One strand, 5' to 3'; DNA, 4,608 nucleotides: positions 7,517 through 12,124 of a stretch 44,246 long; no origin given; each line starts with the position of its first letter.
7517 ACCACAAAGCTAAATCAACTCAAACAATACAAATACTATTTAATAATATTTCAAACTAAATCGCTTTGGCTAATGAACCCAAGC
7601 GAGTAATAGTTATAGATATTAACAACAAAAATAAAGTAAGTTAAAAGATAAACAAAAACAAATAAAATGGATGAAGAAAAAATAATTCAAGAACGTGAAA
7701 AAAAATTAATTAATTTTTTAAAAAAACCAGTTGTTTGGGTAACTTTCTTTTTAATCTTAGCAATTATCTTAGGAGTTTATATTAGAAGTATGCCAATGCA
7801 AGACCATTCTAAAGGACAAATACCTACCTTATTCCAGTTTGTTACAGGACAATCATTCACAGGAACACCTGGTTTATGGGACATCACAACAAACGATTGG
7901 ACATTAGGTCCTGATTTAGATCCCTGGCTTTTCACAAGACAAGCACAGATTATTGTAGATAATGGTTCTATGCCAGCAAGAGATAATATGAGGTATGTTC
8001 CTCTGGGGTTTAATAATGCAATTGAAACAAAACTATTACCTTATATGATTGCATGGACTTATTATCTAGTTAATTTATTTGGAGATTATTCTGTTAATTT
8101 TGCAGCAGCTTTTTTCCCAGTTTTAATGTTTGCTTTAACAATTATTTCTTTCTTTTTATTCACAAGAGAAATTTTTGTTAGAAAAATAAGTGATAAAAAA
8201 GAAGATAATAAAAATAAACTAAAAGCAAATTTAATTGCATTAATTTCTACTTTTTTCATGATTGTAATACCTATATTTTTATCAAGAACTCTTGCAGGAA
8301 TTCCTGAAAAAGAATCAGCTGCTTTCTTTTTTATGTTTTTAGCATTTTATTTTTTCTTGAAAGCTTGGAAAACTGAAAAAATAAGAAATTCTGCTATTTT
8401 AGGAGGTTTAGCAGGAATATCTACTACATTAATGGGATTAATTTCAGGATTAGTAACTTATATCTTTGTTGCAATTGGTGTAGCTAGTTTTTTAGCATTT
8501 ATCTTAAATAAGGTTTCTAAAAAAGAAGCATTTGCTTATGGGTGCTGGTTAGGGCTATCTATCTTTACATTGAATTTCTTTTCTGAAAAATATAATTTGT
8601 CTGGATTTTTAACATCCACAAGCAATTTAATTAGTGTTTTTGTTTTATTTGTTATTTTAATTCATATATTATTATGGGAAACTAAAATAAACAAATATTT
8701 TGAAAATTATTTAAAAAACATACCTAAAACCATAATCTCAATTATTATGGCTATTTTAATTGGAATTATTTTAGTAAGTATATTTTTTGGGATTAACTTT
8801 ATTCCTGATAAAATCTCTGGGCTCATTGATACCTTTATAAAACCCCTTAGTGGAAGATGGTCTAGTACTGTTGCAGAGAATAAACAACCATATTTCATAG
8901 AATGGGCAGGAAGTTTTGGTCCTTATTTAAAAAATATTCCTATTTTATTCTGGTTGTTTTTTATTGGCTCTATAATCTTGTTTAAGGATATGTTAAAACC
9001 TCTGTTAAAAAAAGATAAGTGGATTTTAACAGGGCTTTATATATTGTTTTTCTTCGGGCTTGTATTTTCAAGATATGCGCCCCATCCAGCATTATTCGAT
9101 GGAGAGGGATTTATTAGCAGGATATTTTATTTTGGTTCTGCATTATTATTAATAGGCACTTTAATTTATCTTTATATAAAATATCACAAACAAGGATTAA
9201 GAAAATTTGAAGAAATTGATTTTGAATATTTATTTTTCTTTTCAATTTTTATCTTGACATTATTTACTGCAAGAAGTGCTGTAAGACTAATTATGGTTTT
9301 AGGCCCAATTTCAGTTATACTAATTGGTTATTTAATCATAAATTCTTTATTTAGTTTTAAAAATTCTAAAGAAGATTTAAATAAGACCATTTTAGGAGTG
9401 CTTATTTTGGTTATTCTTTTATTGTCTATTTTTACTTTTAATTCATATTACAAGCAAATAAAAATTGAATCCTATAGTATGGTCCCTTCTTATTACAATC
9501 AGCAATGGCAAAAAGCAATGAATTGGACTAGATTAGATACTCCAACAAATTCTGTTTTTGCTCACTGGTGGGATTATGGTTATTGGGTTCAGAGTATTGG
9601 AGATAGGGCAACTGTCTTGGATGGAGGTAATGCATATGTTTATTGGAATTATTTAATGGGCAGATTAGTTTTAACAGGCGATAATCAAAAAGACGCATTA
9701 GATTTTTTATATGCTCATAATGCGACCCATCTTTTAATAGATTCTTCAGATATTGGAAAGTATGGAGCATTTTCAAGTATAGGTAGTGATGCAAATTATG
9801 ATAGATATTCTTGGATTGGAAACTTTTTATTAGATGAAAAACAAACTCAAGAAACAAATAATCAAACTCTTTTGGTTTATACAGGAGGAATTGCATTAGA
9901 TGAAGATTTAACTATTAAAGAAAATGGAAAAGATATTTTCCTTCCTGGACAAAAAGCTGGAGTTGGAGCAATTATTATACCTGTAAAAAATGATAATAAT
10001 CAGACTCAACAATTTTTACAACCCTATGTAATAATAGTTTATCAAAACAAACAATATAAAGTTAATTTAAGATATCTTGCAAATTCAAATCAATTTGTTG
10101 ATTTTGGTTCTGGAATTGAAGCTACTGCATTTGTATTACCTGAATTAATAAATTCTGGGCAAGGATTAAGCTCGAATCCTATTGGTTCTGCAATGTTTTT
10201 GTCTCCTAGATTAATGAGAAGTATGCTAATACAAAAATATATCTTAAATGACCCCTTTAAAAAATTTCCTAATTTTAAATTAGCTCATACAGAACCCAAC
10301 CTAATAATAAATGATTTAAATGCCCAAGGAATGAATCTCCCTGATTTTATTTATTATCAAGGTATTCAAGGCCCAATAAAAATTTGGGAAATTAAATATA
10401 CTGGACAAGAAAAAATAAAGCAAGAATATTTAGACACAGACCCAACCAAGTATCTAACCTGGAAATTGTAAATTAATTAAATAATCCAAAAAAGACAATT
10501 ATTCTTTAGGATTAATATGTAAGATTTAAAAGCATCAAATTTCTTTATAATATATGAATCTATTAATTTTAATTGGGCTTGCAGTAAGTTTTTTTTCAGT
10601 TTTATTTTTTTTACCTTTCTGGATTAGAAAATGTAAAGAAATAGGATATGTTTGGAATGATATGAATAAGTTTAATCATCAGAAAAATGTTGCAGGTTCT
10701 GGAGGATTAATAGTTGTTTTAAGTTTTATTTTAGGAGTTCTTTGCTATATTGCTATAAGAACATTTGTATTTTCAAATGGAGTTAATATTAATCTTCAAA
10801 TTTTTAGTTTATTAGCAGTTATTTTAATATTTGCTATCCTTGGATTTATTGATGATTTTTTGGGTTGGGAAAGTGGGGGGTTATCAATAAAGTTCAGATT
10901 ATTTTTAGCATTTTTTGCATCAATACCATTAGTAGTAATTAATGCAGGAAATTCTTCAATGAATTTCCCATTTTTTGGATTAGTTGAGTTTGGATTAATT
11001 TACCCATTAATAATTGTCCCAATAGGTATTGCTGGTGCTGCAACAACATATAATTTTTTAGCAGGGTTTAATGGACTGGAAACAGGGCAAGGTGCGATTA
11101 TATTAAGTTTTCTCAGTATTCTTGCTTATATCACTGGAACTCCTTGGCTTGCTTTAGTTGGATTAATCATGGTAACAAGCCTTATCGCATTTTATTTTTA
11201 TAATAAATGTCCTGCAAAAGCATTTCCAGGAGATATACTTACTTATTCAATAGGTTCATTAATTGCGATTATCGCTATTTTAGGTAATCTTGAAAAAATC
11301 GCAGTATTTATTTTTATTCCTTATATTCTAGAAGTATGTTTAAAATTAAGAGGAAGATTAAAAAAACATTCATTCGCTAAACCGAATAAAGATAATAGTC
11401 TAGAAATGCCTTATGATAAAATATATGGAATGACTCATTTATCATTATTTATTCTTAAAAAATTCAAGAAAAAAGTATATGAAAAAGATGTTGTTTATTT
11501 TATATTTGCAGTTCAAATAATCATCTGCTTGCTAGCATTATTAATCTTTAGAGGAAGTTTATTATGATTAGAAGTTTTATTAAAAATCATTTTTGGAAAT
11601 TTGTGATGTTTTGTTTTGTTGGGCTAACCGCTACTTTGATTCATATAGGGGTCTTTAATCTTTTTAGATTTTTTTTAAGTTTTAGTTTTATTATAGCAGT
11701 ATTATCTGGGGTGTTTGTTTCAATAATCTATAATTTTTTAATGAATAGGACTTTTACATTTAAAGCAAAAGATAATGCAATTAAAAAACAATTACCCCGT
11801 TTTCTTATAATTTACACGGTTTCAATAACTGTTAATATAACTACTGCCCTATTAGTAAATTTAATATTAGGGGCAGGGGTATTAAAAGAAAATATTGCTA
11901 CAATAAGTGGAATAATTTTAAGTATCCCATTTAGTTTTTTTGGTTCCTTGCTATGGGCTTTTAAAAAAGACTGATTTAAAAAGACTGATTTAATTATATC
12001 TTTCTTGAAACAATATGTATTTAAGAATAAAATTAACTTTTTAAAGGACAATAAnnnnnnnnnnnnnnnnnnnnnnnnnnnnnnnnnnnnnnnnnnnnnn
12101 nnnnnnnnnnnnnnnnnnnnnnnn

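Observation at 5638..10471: Bacterial-type bifunctional HldE (ADP-heptose synthesis) encoded just upstream of the archaeal oligosaccharyltransferase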

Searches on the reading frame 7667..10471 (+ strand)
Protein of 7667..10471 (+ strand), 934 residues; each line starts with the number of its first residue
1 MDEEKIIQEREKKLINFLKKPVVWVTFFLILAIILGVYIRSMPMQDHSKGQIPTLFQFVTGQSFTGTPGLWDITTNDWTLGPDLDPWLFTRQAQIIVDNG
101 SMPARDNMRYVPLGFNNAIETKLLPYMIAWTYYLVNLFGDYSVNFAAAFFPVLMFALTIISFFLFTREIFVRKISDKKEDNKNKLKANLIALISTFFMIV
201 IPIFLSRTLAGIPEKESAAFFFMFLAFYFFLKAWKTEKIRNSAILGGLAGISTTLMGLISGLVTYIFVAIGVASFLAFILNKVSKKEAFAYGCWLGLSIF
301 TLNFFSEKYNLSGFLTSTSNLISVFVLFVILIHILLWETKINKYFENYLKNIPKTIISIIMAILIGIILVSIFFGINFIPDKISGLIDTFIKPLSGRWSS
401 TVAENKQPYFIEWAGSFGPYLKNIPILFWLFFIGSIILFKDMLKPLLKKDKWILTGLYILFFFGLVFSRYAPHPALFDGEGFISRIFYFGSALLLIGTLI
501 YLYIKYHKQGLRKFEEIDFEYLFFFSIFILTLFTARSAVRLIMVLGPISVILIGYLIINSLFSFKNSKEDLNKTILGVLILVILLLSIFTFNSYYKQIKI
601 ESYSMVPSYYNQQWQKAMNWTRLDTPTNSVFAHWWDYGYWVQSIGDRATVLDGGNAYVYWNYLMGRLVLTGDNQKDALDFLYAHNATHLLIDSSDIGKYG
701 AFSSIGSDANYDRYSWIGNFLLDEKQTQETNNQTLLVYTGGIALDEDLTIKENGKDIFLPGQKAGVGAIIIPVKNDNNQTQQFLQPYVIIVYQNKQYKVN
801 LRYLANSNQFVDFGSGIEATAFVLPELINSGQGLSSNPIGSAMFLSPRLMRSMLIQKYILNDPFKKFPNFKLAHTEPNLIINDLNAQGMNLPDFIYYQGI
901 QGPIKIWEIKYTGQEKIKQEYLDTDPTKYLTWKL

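Call 3: search_protein_families(library=pfam, proteins=[window:7667-10471:+], max_evalue=0.01)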
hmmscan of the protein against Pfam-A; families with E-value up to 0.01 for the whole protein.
window:7667-10471:+ (934 aa): 2 families
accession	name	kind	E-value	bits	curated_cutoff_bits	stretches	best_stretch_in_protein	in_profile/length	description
PF02516.20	STT3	-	4.3e-09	36.8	24.5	1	83-353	31-282/405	Oligosaccharyl transferase STT3, N-terminal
PF21436.2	STT3-PglB_core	-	8.6e-05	23.5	23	1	631-675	5-48/131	STT3/PglB/AglB core domain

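Call 4: search_protein_families(library=ncbifam, proteins=[window:7667-10471:+], max_evalue=0.01)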
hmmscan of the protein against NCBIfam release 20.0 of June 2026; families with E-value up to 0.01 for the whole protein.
window:7667-10471:+ (934 aa): 1 family
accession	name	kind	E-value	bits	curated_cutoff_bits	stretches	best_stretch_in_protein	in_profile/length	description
TIGR04154.1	archaeo_STT3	subfamily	9.6e-22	77.1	450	1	83-724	32-623/831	oligosaccharyl transferase, archaeosortase A system-associated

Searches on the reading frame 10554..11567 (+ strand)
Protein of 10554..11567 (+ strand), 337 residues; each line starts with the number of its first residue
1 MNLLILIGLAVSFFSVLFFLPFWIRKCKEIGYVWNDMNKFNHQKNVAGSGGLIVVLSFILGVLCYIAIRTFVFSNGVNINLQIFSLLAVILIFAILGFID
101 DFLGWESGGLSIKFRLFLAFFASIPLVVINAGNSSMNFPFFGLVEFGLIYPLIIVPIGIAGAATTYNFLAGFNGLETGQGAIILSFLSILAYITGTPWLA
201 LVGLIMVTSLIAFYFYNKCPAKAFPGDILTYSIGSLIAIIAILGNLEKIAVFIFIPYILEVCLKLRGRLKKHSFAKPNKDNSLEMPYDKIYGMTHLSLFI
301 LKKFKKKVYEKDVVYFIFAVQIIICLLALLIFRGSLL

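Call 3: search_protein_families(library=pfam, proteins=[window:10554-11567:+], max_evalue=0.01)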
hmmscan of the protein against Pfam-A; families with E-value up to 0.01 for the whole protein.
window:10554-11567:+ (337 aa): 1 family
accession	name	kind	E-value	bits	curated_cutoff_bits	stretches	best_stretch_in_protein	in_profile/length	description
PF00953.26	Glycos_transf_4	-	3.1e-28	99.2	27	1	84-244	2-159/160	Glycosyl transferase family 4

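Call 4: search_protein_families(library=ncbifam, proteins=[window:10554-11567:+], max_evalue=0.01)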
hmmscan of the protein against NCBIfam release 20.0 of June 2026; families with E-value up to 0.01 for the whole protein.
window:10554-11567:+ (337 aa): 2 families
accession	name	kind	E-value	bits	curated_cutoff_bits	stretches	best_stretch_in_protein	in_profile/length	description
TIGR00445.1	mraY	equivalog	9.3e-12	45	192.05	1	44-254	33-255/321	phospho-N-acetylmuramoyl-pentapeptide-transferase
NF053644.1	MraY_archaea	equivalog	2.1e-07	30.6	450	1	145-266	177-297/340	pseudomurein biosynthesis MraY family phospho-N-acetylmuramoyl-pentapeptide-transferase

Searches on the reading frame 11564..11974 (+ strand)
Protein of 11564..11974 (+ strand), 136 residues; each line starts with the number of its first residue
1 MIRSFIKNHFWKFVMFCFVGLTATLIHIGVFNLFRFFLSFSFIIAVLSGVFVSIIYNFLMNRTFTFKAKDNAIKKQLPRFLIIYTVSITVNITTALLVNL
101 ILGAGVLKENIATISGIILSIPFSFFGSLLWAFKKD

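Call 3: search_protein_families(library=pfam, proteins=[window:11564-11974:+], max_evalue=0.01)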
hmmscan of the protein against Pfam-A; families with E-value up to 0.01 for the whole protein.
window:11564-11974:+ (136 aa): 1 family
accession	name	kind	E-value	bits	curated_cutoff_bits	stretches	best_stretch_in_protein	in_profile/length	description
PF04138.20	GtrA_DPMS_TM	-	1.8e-17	64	26.1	1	16-133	2-117/117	GtrA/DPMS, transmembrane domain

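Call 4: search_protein_families(library=ncbifam, proteins=[window:11564-11974:+], max_evalue=0.01)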
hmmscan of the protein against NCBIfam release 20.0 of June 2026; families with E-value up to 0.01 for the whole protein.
window:11564-11974:+ (136 aa): 0 families
